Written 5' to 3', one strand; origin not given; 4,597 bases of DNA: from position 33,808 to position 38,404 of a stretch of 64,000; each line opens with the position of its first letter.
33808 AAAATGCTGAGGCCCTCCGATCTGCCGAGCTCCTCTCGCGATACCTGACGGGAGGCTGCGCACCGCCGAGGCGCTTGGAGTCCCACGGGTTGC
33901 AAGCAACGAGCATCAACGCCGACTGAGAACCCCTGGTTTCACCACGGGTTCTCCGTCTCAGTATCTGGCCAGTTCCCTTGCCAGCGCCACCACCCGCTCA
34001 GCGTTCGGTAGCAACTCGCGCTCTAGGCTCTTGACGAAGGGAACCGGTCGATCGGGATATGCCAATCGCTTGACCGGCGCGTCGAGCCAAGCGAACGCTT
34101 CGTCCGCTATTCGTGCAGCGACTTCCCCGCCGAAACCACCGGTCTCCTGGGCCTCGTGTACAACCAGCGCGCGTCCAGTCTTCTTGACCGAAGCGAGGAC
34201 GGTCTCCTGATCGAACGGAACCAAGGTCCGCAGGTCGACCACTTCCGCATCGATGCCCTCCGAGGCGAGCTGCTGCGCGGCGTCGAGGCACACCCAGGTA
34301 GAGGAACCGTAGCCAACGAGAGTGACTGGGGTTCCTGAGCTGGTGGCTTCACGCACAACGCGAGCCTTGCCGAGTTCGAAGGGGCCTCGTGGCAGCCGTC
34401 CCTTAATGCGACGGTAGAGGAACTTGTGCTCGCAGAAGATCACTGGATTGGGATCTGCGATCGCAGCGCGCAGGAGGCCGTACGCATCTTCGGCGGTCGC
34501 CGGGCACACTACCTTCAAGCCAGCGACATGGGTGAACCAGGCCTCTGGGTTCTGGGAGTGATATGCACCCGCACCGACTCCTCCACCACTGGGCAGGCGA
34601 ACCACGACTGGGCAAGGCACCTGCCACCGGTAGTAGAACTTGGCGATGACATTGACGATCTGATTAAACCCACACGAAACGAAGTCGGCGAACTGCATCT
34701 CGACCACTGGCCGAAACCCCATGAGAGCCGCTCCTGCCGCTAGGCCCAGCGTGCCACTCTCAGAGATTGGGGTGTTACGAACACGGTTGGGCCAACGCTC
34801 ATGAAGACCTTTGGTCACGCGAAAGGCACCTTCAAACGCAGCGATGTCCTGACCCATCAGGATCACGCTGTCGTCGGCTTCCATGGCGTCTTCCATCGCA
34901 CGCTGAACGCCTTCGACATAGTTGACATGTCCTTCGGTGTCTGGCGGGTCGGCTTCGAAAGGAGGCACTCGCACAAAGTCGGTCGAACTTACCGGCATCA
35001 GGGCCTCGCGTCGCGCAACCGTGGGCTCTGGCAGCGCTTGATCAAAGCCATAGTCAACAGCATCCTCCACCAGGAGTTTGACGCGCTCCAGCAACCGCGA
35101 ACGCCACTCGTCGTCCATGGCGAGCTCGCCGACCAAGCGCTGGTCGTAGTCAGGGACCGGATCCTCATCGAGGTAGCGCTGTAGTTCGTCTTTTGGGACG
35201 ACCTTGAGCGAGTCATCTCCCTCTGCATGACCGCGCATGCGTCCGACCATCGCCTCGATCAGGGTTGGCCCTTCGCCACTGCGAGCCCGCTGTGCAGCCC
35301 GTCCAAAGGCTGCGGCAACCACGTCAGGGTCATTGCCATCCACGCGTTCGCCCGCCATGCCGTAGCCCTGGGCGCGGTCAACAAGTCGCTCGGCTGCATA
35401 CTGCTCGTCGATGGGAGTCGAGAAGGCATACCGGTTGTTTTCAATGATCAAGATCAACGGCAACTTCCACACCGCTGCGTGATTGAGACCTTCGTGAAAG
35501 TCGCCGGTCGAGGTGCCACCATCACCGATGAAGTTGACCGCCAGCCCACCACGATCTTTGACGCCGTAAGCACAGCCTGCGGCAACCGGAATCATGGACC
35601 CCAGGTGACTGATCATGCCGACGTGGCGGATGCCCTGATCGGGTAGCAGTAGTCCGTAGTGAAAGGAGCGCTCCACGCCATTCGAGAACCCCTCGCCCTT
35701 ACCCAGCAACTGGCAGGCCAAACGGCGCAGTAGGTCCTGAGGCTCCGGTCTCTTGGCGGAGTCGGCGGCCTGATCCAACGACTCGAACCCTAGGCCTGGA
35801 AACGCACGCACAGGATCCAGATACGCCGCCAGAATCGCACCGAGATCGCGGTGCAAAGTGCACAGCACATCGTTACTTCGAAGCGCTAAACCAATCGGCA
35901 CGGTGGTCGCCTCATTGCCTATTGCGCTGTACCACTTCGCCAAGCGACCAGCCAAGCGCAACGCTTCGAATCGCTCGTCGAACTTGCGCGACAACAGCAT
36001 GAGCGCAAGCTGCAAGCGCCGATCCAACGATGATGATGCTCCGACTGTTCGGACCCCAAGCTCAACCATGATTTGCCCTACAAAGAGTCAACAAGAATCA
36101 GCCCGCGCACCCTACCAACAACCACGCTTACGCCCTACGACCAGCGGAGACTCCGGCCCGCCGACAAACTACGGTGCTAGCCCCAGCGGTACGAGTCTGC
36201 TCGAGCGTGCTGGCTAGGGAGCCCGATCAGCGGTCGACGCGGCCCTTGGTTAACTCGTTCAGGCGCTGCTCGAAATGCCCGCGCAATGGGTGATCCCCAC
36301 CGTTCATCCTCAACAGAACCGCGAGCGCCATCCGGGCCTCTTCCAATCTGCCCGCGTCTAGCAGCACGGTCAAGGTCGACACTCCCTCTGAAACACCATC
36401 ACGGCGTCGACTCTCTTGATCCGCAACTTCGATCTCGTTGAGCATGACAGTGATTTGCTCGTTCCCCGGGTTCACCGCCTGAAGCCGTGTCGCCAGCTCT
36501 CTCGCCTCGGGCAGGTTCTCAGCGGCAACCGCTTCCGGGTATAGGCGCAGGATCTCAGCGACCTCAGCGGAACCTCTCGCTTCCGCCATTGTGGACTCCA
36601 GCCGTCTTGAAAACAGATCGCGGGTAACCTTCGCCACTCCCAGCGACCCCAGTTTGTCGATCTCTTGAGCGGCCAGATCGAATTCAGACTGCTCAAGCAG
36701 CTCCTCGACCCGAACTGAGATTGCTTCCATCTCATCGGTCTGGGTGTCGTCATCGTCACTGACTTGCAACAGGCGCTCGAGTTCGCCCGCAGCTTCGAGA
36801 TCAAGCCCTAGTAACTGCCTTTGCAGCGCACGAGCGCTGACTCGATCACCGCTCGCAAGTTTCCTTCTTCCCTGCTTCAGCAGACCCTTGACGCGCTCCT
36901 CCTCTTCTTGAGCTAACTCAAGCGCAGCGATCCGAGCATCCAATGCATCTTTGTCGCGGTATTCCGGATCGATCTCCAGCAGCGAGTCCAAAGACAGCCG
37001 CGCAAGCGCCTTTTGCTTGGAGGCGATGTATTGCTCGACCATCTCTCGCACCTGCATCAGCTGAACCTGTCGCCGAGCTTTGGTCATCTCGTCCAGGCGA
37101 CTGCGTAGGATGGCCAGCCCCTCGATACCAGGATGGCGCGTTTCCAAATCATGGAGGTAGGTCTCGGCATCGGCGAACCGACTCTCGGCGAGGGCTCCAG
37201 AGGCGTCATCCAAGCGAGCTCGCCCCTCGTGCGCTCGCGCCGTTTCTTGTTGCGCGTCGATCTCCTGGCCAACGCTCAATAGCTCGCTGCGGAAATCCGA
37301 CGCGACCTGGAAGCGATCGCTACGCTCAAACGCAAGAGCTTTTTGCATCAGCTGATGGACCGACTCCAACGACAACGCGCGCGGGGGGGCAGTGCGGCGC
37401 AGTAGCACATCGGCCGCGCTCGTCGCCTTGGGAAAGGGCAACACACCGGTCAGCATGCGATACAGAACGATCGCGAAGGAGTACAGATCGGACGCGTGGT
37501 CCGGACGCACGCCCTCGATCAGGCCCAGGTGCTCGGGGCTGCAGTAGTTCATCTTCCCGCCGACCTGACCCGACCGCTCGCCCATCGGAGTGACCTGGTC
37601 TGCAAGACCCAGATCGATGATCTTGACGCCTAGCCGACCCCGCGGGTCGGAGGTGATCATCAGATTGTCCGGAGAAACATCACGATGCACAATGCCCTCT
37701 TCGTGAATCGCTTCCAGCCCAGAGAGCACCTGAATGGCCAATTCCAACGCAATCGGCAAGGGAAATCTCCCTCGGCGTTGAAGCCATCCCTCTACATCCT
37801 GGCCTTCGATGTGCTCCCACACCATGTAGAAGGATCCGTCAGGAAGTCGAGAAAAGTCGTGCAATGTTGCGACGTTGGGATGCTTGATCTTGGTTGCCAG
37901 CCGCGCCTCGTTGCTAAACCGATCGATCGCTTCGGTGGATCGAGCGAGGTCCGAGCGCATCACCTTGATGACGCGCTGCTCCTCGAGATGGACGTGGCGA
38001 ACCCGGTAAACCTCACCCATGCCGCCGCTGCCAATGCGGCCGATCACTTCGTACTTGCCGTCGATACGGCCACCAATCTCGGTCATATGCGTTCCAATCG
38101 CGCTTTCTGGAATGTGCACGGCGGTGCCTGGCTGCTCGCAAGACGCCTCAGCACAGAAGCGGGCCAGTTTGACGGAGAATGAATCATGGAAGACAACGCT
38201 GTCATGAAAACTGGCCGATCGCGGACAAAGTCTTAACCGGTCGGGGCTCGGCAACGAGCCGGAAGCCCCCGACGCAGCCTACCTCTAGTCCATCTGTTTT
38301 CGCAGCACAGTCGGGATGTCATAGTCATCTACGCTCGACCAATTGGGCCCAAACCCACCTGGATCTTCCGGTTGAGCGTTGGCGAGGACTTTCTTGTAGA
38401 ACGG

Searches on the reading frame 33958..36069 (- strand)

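Call 59: search_protein_families(library=pfam, proteins=[window:33958-36069:-], max_evalue=0.00001)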
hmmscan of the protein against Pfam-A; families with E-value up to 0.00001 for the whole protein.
window:33958-36069:- (703 aa): 3 families
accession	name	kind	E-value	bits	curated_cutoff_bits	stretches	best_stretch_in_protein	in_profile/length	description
PF00676.26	E1_dh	-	9e-50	169.8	22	1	144-340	91-290/300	Dehydrogenase E1 component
PF02779.29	Transket_pyr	-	1.8e-40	138.9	27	1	382-553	3-173/174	Transketolase, pyrimidine binding domain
PF02780.25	Transketolase_C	-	9.6e-37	126.1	25.9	1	577-693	7-124/124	Transketolase, C-terminal domain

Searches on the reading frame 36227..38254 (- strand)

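Call 59: search_protein_families(library=pfam, proteins=[window:36227-38254:-], max_evalue=0.00001)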
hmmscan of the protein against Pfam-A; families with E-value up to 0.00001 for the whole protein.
window:36227-38254:- (675 aa): 3 families
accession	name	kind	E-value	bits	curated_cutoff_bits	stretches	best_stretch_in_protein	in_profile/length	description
PF00069.31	Pkinase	-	3.4e-42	145.1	31.7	1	68-316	1-253/263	Protein kinase domain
PF07714.23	PK_Tyr_Ser-Thr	-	9e-27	94.4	23.1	1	72-316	5-250/258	Protein tyrosine and serine/threonine kinase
PF17667.7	Pkinase_fungal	-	5.5e-07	29.1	24.1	1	174-266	293-385/387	Fungal protein kinase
